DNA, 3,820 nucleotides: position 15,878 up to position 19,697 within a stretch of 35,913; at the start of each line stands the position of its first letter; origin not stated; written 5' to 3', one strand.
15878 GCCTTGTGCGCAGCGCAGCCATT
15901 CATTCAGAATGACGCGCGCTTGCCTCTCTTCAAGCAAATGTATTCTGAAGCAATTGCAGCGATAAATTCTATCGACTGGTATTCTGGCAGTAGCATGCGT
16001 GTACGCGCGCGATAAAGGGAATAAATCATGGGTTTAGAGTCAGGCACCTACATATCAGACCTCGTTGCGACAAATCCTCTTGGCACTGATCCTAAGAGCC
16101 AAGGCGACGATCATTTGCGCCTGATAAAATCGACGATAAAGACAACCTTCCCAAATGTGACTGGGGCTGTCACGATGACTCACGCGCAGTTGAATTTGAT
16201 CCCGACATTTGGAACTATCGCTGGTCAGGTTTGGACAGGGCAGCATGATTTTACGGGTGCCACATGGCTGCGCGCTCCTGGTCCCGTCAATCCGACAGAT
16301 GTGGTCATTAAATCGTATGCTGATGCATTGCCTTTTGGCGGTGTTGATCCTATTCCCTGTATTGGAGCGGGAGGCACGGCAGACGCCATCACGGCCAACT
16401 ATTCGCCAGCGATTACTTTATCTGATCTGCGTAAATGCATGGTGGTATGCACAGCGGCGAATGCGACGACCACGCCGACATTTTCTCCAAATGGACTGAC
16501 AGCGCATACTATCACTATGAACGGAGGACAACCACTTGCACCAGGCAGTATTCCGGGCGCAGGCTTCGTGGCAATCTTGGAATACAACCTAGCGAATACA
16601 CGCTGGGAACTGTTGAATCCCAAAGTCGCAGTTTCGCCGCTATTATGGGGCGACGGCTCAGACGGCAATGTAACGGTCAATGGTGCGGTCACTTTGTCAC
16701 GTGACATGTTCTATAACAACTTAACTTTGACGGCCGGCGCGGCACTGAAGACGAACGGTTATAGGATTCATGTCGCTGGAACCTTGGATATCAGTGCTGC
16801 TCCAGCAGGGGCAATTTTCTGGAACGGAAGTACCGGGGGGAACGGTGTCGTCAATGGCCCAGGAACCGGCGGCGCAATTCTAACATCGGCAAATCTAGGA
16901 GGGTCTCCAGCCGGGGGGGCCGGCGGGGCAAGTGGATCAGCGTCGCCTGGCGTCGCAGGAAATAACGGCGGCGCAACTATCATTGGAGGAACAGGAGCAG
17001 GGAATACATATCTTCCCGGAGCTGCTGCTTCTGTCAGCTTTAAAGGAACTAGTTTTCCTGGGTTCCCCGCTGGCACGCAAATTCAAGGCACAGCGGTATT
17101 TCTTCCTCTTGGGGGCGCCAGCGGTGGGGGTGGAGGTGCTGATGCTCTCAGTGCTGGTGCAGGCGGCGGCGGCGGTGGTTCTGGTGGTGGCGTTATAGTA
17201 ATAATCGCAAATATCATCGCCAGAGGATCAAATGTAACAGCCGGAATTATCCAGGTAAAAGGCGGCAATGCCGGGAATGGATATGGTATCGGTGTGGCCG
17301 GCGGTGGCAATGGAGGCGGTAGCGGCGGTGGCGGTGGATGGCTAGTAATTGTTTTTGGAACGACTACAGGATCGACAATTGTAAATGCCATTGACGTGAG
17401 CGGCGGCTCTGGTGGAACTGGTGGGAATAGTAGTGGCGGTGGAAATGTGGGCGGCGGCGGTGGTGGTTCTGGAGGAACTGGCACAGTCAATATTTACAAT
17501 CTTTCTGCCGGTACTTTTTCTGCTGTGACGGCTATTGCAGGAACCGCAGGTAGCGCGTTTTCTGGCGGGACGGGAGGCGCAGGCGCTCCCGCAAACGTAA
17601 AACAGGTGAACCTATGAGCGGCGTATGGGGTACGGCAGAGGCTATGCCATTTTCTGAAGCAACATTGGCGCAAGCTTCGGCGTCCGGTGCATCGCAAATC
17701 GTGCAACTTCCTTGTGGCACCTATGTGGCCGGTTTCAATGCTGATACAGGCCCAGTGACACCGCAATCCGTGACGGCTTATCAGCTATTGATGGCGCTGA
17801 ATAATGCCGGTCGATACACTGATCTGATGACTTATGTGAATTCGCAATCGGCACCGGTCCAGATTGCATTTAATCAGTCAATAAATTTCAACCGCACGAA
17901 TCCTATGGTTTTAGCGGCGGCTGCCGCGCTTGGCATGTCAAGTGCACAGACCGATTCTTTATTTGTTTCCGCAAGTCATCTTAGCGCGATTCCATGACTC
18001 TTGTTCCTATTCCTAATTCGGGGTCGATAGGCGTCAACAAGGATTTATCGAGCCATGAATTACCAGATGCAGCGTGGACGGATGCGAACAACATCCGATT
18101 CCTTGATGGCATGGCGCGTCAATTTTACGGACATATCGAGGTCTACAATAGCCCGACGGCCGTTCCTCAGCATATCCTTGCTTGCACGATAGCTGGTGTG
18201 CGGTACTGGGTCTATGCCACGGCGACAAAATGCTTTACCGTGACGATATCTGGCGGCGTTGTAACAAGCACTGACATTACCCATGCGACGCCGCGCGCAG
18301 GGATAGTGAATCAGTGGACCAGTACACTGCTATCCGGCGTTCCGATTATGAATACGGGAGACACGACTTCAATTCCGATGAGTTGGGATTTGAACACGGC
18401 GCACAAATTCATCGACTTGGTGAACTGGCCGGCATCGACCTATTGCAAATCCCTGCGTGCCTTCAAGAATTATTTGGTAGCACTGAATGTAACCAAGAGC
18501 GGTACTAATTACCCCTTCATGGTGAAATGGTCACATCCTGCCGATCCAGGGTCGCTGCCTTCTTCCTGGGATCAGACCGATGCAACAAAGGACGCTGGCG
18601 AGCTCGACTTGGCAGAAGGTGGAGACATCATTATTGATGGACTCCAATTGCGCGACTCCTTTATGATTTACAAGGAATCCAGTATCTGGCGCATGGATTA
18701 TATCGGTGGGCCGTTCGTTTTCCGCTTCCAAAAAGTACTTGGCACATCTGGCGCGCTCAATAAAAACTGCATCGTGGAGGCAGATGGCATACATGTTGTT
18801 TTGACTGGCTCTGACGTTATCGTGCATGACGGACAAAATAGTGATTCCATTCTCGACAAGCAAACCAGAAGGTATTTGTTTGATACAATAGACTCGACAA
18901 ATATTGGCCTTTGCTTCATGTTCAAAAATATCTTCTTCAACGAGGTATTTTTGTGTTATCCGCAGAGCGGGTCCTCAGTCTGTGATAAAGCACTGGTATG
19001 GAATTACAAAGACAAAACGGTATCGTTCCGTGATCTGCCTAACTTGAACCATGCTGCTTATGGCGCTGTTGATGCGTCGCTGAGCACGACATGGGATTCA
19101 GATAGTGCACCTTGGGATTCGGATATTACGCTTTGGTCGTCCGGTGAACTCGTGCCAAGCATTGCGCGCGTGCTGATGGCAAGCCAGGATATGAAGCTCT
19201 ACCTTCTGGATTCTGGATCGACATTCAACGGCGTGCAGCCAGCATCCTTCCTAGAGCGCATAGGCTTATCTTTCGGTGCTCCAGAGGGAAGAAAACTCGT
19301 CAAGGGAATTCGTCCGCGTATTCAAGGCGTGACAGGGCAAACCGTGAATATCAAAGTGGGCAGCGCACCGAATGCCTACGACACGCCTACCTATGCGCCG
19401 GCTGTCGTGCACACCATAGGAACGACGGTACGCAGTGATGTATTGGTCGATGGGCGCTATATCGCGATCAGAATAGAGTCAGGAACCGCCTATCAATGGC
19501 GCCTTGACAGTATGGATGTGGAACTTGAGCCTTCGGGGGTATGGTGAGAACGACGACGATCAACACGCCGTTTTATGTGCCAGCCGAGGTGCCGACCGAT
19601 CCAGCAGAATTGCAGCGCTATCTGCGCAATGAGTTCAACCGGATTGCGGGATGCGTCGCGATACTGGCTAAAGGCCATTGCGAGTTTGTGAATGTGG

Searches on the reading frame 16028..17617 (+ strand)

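Call 27: search_protein_families(library=phrogs, proteins=[window:16028-17617:+])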
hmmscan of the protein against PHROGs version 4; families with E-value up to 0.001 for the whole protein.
window:16028-17617:+ (529 aa): 1 family
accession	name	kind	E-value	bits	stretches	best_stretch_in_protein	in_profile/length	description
phrog_6465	-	tail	1.6e-09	38.8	1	1-71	1-71/281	tail protein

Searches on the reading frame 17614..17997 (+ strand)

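Call 27: search_protein_families(library=phrogs, proteins=[window:17614-17997:+])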
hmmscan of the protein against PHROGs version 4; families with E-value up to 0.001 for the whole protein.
window:17614-17997:+ (127 aa): 2 families
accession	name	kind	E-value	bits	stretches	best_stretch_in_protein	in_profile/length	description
phrog_6034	-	unknown function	7.1e-11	43.1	1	47-123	82-164/164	-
phrog_14311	-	unknown function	6.7e-05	24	1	81-123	98-140/140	-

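Call 74: search_protein_families(library=pfam, proteins=[window:17614-17994:+], max_evalue=0.05)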
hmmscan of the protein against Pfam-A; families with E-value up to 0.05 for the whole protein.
window:17614-17994:+ (127 aa): 0 families

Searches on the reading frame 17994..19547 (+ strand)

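Call 27: search_protein_families(library=phrogs, proteins=[window:17994-19547:+])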
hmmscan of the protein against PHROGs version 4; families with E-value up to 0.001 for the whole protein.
window:17994-19547:+ (517 aa): 3 families
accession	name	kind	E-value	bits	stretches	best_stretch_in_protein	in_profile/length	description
phrog_3287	-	head and packaging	7.4e-116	389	1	2-515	2-522/524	virion structural protein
phrog_14417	-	tail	5.2e-22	78.4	1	150-351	591-822/1005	tail fiber protein; host specificity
phrog_33544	-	unknown function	0.00096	18.4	0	194-269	195-269/684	-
